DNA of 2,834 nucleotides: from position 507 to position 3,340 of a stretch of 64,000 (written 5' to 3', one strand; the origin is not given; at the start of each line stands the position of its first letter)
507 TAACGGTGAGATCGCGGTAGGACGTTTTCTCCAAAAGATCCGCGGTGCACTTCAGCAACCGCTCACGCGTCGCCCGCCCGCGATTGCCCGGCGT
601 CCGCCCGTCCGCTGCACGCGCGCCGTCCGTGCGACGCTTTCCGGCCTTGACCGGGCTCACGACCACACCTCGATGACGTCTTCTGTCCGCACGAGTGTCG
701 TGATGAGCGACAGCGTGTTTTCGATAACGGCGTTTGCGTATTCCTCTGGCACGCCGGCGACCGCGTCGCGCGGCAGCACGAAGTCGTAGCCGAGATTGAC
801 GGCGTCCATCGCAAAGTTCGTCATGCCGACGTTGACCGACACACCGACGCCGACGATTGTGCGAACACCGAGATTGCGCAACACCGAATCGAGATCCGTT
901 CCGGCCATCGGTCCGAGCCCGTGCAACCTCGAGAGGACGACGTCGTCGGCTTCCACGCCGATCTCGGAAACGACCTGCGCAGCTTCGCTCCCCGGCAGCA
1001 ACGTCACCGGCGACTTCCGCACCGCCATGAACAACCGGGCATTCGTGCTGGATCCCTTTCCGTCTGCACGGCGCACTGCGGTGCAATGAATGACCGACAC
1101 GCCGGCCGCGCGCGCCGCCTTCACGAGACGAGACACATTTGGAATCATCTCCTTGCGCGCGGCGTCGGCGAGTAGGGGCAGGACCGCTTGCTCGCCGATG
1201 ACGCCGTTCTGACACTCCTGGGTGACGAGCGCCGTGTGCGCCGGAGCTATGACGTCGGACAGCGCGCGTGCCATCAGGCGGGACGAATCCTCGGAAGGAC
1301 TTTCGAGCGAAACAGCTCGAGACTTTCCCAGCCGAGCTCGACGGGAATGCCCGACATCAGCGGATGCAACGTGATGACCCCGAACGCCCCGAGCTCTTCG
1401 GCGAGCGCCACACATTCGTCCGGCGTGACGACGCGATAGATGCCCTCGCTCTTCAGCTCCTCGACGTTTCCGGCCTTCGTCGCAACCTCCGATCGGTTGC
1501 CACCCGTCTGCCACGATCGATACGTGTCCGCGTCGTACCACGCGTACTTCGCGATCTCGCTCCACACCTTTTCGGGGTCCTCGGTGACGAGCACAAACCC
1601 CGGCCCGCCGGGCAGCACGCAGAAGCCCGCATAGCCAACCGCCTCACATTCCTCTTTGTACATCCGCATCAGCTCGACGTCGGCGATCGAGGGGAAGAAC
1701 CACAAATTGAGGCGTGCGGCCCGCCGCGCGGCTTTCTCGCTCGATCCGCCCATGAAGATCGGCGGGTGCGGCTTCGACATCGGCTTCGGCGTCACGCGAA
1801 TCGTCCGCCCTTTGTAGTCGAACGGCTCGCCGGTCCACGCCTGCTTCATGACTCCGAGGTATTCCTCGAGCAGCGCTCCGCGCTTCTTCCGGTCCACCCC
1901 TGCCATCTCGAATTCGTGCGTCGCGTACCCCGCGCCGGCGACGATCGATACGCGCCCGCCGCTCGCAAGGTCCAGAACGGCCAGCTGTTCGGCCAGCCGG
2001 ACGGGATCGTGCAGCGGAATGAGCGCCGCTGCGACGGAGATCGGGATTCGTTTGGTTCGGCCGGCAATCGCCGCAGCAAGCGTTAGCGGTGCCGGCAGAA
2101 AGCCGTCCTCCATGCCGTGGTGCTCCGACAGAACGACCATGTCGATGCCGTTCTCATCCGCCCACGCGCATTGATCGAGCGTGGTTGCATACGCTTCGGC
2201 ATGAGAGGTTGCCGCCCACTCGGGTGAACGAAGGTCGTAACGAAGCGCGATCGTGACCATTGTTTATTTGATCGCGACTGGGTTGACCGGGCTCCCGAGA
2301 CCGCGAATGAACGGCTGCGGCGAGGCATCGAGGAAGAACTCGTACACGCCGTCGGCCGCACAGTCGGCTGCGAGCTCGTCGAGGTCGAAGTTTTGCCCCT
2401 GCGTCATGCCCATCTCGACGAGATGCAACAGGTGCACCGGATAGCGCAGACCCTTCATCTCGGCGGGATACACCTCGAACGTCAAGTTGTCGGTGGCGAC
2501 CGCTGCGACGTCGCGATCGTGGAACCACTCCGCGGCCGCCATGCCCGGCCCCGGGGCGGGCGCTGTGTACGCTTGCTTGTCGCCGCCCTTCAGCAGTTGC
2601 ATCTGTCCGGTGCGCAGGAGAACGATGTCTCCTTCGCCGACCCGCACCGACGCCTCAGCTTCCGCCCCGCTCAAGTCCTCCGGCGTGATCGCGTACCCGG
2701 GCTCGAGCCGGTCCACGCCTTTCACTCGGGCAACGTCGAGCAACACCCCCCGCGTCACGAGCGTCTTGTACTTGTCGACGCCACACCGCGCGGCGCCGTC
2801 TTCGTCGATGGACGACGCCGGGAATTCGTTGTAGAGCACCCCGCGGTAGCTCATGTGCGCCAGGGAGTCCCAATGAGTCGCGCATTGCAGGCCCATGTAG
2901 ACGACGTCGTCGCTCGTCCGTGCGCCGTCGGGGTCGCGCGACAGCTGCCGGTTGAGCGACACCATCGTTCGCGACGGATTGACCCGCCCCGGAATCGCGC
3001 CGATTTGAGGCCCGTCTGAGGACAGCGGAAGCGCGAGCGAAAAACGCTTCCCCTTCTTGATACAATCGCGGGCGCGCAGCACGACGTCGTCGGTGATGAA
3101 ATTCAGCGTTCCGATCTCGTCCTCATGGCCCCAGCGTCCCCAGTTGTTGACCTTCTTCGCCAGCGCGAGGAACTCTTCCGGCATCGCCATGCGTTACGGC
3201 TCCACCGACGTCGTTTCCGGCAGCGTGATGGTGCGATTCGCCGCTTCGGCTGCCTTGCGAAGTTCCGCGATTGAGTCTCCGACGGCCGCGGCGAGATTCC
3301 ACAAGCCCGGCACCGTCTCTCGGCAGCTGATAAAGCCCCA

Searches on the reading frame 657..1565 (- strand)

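Call 60: search_protein_families(library=pfam, proteins=[window:657-1565:-], max_evalue=0.01)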
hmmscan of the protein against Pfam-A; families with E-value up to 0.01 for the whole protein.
window:657-1565:- (302 aa): 2 families
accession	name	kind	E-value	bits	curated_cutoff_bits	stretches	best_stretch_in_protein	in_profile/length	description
PF00857.26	Isochorismatase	-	2e-30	106.6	27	1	111-295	1-174/175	Isochorismatase domain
PF05690.20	ThiG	-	0.0086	15.9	23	0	143-199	20-75/247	Thiazole biosynthesis protein ThiG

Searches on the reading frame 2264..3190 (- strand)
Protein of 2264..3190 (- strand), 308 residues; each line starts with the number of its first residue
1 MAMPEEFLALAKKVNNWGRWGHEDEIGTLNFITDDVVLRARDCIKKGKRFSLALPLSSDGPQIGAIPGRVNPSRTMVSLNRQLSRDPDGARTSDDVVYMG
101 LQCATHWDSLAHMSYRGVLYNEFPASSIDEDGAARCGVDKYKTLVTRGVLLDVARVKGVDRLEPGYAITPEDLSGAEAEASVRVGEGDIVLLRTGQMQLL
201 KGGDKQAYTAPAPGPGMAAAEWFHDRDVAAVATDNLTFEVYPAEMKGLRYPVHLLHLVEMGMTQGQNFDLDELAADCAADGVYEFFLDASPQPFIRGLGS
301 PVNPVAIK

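Call 60: search_protein_families(library=pfam, proteins=[window:2264-3190:-], max_evalue=0.01)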
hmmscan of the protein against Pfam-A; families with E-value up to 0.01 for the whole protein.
window:2264-3190:- (308 aa): 1 family
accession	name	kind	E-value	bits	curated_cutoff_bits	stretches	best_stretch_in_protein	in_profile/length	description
PF04199.19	Cyclase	-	6.1e-24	85.3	23.1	1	72-239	17-141/142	Putative cyclase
